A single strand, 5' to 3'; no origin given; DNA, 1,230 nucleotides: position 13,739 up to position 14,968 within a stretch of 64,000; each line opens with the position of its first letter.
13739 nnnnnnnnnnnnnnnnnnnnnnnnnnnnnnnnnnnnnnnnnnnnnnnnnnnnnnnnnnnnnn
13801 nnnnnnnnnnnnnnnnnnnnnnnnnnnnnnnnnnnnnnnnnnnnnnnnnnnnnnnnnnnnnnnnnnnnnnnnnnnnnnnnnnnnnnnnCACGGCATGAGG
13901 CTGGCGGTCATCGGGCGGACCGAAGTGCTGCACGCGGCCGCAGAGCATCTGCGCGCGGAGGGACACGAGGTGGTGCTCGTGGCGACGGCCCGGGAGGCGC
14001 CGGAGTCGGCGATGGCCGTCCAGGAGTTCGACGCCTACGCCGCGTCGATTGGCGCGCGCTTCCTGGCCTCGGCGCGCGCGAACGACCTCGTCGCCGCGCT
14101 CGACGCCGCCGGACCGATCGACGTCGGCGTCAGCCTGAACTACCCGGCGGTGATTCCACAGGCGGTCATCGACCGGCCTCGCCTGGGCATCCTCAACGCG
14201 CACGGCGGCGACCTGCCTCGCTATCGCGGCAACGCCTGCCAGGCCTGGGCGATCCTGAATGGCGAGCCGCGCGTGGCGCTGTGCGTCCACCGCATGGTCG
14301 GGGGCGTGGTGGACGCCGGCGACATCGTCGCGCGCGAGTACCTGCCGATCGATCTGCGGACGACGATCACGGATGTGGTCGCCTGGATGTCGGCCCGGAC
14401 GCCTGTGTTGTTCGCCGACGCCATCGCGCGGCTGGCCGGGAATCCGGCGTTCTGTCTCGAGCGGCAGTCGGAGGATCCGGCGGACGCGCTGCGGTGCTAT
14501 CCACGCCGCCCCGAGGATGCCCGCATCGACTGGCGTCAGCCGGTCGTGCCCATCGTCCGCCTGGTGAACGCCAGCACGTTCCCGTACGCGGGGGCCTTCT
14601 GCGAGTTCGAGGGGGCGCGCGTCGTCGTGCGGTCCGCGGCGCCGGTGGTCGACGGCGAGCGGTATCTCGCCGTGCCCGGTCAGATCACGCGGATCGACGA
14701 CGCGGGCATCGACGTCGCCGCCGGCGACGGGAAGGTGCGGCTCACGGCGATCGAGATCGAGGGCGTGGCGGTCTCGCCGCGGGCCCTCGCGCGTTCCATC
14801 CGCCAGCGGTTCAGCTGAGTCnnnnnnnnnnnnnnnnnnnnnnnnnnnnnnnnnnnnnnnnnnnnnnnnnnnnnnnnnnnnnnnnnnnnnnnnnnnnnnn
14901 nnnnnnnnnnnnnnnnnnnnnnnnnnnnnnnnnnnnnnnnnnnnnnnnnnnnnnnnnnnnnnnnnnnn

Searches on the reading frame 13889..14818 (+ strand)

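Call 36: search_protein_families(library=pfam, proteins=[window:13889-14818:+], max_evalue=0.0001)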
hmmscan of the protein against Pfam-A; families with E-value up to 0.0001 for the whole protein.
window:13889-14818:+ (309 aa): 2 families
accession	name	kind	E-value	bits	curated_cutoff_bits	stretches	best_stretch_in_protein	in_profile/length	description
PF00551.24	Formyl_trans_N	-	5.3e-18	65.8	26.1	1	3-165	1-167/181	Formyl transferase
PF02911.23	Formyl_trans_C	-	6.3e-15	55.6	21.1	1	208-292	4-86/100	Formyl transferase, C-terminal domain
